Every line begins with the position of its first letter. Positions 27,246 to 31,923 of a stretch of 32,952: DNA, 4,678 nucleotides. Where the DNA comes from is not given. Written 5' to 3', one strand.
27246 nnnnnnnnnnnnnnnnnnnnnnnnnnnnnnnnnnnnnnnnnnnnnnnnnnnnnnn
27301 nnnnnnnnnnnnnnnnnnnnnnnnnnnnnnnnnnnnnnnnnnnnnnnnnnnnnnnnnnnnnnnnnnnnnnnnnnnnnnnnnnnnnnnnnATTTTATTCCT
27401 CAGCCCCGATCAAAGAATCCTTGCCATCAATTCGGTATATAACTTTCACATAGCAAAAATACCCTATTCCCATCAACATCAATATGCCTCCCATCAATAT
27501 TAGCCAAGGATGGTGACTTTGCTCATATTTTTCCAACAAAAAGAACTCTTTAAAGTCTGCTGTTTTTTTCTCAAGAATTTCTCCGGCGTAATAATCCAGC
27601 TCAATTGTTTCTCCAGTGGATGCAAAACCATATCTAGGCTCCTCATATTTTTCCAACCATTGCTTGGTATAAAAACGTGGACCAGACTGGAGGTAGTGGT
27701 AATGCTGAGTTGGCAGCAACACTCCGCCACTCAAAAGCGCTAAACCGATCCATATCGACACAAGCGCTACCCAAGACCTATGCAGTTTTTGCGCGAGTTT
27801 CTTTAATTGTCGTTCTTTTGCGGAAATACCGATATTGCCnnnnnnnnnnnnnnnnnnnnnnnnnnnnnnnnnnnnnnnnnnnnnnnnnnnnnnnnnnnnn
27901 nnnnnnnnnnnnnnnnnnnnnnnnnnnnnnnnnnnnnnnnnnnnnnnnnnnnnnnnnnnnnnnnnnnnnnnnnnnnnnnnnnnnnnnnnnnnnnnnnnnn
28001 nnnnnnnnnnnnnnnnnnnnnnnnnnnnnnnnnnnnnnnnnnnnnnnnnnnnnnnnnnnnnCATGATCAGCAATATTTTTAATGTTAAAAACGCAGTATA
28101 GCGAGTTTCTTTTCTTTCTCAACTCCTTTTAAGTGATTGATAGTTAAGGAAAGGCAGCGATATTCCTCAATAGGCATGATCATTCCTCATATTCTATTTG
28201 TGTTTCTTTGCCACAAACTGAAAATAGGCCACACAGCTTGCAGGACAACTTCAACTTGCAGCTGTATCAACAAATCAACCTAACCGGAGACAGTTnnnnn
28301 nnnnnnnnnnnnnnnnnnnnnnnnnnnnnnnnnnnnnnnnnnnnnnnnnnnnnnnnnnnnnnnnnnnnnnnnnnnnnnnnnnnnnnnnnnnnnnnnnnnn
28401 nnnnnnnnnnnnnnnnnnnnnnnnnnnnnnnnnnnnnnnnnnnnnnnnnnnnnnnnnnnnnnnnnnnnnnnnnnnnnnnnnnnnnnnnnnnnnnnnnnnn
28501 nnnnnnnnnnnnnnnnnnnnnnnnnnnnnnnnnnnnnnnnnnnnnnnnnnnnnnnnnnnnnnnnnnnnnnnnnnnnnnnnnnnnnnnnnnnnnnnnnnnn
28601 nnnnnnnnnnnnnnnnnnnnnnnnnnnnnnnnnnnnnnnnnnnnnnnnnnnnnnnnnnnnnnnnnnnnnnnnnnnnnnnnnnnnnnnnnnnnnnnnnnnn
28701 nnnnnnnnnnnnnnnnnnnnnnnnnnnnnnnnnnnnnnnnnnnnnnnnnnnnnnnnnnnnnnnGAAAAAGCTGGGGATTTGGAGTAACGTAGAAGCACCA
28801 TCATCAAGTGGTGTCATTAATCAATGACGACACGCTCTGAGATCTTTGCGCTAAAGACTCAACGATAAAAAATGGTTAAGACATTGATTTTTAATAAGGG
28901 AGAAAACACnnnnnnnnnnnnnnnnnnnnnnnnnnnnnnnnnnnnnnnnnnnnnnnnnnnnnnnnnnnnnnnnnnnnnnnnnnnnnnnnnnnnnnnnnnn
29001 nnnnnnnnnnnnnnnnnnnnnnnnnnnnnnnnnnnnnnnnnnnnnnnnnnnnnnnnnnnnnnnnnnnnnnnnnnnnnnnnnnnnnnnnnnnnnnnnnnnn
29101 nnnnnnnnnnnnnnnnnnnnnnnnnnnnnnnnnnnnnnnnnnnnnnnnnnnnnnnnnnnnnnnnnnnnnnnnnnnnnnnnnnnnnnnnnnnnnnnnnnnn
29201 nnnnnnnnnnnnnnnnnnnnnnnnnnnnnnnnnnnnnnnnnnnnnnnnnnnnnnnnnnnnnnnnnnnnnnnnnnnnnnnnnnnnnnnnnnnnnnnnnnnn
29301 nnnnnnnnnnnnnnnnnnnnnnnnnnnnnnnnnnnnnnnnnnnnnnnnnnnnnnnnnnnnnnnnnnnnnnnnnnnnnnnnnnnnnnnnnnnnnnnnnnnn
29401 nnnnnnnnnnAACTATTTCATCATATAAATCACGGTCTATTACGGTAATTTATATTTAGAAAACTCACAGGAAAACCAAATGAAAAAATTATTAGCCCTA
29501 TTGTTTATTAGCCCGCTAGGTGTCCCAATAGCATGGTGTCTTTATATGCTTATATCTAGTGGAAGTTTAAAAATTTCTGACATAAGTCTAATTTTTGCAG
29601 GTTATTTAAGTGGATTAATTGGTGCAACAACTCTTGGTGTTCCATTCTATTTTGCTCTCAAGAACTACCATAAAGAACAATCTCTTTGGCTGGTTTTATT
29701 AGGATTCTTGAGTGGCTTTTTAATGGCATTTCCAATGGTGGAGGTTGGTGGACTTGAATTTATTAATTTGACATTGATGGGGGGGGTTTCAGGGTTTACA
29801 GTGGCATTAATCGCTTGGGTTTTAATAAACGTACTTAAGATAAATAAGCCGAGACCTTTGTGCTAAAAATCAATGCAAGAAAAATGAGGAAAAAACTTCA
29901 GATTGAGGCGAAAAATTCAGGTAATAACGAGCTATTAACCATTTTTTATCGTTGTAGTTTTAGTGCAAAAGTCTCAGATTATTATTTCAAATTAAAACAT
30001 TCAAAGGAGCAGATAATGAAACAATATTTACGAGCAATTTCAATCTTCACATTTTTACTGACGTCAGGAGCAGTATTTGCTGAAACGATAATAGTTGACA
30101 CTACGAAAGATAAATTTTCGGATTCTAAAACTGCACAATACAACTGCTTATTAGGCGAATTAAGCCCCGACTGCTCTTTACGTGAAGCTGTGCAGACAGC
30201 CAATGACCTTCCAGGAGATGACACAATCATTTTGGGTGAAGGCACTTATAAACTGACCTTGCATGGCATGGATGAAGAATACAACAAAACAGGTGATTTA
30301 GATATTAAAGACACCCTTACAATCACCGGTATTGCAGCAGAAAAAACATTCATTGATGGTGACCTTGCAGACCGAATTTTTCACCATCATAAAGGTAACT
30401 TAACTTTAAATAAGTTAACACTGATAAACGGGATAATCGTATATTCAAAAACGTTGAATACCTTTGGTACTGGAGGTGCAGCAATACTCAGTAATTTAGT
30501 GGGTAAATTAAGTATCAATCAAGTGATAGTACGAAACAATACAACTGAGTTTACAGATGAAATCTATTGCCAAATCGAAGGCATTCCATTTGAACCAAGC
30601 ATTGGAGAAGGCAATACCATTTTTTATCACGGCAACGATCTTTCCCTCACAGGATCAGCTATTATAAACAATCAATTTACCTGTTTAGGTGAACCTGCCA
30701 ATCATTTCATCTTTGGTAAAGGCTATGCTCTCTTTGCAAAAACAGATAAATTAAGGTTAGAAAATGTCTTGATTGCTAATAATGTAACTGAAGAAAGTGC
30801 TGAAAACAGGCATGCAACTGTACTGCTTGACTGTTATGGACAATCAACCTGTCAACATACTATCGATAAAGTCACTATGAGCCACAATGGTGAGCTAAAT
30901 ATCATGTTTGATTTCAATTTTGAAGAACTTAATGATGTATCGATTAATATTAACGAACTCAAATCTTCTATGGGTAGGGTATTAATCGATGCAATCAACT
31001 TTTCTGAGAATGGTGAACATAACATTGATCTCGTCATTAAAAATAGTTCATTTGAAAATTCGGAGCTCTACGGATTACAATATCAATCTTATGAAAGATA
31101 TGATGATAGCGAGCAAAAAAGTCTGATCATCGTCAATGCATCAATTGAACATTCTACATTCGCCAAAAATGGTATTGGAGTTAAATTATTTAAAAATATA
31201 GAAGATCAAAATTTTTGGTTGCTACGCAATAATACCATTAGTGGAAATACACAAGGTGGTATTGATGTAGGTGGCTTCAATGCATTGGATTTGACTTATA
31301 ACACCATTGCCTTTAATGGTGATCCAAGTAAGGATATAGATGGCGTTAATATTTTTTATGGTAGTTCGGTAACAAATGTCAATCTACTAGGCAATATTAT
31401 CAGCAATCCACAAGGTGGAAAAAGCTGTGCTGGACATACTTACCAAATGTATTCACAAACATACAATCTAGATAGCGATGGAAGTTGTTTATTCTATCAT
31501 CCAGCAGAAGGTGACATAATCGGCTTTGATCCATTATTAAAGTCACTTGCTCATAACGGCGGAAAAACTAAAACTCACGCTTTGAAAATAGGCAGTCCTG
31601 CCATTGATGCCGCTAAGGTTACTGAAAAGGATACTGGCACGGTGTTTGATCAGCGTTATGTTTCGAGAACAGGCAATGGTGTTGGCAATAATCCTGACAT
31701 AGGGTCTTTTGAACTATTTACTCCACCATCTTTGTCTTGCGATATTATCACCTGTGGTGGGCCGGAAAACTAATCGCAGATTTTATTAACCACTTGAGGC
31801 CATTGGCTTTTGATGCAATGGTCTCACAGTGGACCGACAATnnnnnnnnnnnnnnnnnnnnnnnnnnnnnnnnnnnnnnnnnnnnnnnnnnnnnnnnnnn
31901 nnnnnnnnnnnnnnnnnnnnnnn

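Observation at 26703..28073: Tandem paralogous membrane-tethered XRE regulators (HTH-TM-loop-TM)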

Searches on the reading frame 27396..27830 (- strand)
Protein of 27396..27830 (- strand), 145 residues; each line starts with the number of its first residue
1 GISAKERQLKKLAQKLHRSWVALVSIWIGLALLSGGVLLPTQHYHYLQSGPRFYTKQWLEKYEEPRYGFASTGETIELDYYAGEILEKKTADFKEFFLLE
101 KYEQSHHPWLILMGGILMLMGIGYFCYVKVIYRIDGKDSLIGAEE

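Call 58: search_solved_structures(query=A2, max_evalue=10)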
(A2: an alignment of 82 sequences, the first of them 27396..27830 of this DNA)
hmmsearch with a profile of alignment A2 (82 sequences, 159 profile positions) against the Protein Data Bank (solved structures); distinct sequences matched with E-value up to 10: 11.
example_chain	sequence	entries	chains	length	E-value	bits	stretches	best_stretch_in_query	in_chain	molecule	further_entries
1mhs_A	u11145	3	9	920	0.034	17.1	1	61-141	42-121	Plasma Membrane ATPase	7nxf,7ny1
9wd5_1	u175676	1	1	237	0.19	14.6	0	44-126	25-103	Photosystem I-associated linker protein CpcL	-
7kis_A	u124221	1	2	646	0.27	14.1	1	10-55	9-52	Peptidoglycan D,D-transpeptidase MrdA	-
5tsz_A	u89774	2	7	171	0.51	13.3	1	44-70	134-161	Pv cell-traversal protein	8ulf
8sda_A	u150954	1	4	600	0.6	13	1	77-150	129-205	Potassium voltage-gated channel subfamily B member 1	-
8sd3_A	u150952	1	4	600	0.62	13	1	77-150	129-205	Potassium voltage-gated channel subfamily B member 1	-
7ood_i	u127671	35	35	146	1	12.3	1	7-38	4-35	50S ribosomal protein L13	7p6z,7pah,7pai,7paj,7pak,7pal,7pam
9o10_B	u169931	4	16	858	3.1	10.7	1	77-150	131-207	Potassium voltage-gated channel subfamily B member 1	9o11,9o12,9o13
6m49_A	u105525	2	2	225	6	9.8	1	29-58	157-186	Insulin-induced gene 2 protein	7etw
7cad_A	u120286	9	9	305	6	9.8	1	5-44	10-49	ABC sugar transporter, permease component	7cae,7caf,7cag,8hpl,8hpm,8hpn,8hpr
9pxb_C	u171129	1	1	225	6.5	9.7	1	29-58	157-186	Insulin-induced gene protein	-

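Call 61: predict_structure(alignment_id=A2)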
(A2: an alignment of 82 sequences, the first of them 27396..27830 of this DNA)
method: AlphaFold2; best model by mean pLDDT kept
length: 145 residues; sequences in the alignment: 82
mean_pLDDT: 85.3   pTM: 0.65
mean pLDDT of the five models: 85.3, 83.6, 83.3, 82.6, 81.9
residues with pLDDT >= 90: 88; 70-90: 28; 50-70: 28; < 50: 1
segments of 3 or more residues with pLDDT < 50: none
pLDDT, mean of each block of 10 residues (from residue 1): 91 90 95 94 90 58 58 86 93 90 92 96 93 80 61
secondary structure, 60 per line:
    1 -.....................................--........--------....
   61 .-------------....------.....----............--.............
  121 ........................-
elements in order: H2-38 E41-48 H57-61 E75-78 E85-89 E94-105 H108-144

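Call 64: fold_search(model_id=the predicted structure, library=pdb)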
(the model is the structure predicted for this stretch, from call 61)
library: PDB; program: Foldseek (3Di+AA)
matches with E <= 10: 197; with E <= 0.001: 0
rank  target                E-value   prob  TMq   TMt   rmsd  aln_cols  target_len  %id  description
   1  9mkb_BA               9.3e-01  0.20  0.33  0.12  13.8       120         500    8  Structure of the bacteriophage T4 portal-neck-tail complex (released 2025-12-24)
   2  7qey_G                9.3e-01  0.15  0.17  0.13   8.4        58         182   14  human Connexin 26 class 1 hexamer at 90mmHg PCO2, pH7.4 (released 2022-03-30)
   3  8qa2_L                1.1e+00  0.15  0.15  0.12   8.8        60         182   13  Cryo-EM structure of Cx26 solubilised in LMNG: classification on subunit A; Nconst-mon conformation (released 2024-06-12)
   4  6lr7_B                1.2e+00  0.02  0.09  0.10  14.4        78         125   14  Crystal structure of GFPuv complexed with the nanobody LaG16 at 1.67 Angstron resolution (released 2020-04-29)
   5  8qa0_A                1.4e+00  0.13  0.17  0.12   8.5        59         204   14  Cryo-EM structure of Cx26 solubilised in LMNG - hemichannel classification - NConst conformation (released 2024-06-12)
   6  8t6i_A                1.4e+00  0.02  0.08  0.09  14.4        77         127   16  Structure of VHH-Fab complex with engineered Crystal Kappa region (released 2023-11-29)
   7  8qa2_C                1.5e+00  0.16  0.17  0.13   8.0        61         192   13  Cryo-EM structure of Cx26 solubilised in LMNG: classification on subunit A; Nconst-mon conformation (released 2024-06-12)
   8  8qa2_D                1.6e+00  0.15  0.17  0.13   8.0        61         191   13  Cryo-EM structure of Cx26 solubilised in LMNG: classification on subunit A; Nconst-mon conformation (released 2024-06-12)
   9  3rfw                  1.7e+00  0.06  0.22  0.15  17.1       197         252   14  The virulence factor PEB4 and the periplasmic protein Cj1289 are two structurally-related SurA-like chaperones in the hu (released 2011-04-27)
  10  5axh_B                1.8e+00  0.08  0.12  0.04  11.2        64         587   12  Crystal structure of thermophilic dextranase from Thermoanaerobacter pseudethanolicus, D312G mutant in complex with is (released 2015-11-11)
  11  8qa0_G                1.9e+00  0.13  0.17  0.13   8.4        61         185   13  Cryo-EM structure of Cx26 solubilised in LMNG - hemichannel classification - NConst conformation (released 2024-06-12)
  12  8q9z_G                1.9e+00  0.13  0.18  0.14   8.2        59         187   12  Cryo-EM structure of Cx26 gap junction K125E mutant in bicarbonate buffer (classification on hemichannel) (released 2024-06-12)
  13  7qew_G                1.9e+00  0.11  0.17  0.13   8.3        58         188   14  human Connexin 26 class 2 hexamer at 90mmHg PCO2, pH7.4 (released 2022-03-30)
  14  6itc_V                1.9e+00  0.02  0.09  0.10  13.7        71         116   15  Structure of a substrate engaged SecA-SecY protein translocation machine (released 2019-06-12)
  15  8e99_E                1.9e+00  0.02  0.09  0.11  13.6        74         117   14  Human GluN1a-GluN2A-GluN2C triheteromeric NMDA receptor in complex with Nb-4 (released 2022-12-07)
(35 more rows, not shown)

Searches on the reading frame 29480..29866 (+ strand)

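Call 3: search_protein_families(library=pfam, proteins=[window:29480-29866:+], max_evalue=0.1)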
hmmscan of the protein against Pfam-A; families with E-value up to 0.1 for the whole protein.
window:29480-29866:+ (128 aa): 1 family
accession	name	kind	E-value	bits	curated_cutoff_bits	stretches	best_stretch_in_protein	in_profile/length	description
PF16935.10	Hol_Tox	-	0.017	15.4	23.3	1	97-123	7-32/34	Putative Holin-like Toxin (Hol-Tox)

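Call 4: search_protein_families(library=ncbifam, proteins=[window:29480-29866:+], max_evalue=0.1)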
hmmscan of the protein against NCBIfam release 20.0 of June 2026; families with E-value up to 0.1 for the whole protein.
window:29480-29866:+ (128 aa): 0 families

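Call 76: search_protein_families(library=padloc, proteins=[window:29480-29866:+], max_evalue=0.01)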
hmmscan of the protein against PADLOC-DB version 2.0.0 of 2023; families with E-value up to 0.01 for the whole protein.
window:29480-29866:+ (128 aa): 0 families

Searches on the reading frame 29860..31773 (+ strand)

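Call 3: search_protein_families(library=pfam, proteins=[window:29860-31773:+], max_evalue=0.1)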
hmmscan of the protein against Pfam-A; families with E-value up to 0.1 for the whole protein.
window:29860-31773:+ (637 aa): 0 families

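Call 4: search_protein_families(library=ncbifam, proteins=[window:29860-31773:+], max_evalue=0.1)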
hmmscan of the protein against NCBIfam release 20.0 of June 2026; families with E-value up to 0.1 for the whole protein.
window:29860-31773:+ (637 aa): 2 families
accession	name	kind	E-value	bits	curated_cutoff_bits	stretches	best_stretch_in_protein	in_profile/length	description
NF041518.1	choice_anch_Q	domain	5e-16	58.7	25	1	557-619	1-57/58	choice-of-anchor Q domain-containing protein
TIGR04214.1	CSLREA_Nterm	domain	1.8e-06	27.7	25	1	77-115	1-27/27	CSLREA domain-containing protein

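Call 76: search_protein_families(library=padloc, proteins=[window:29860-31773:+], max_evalue=0.01)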
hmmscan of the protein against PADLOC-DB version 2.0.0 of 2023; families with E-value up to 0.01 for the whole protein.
window:29860-31773:+ (637 aa): 0 families
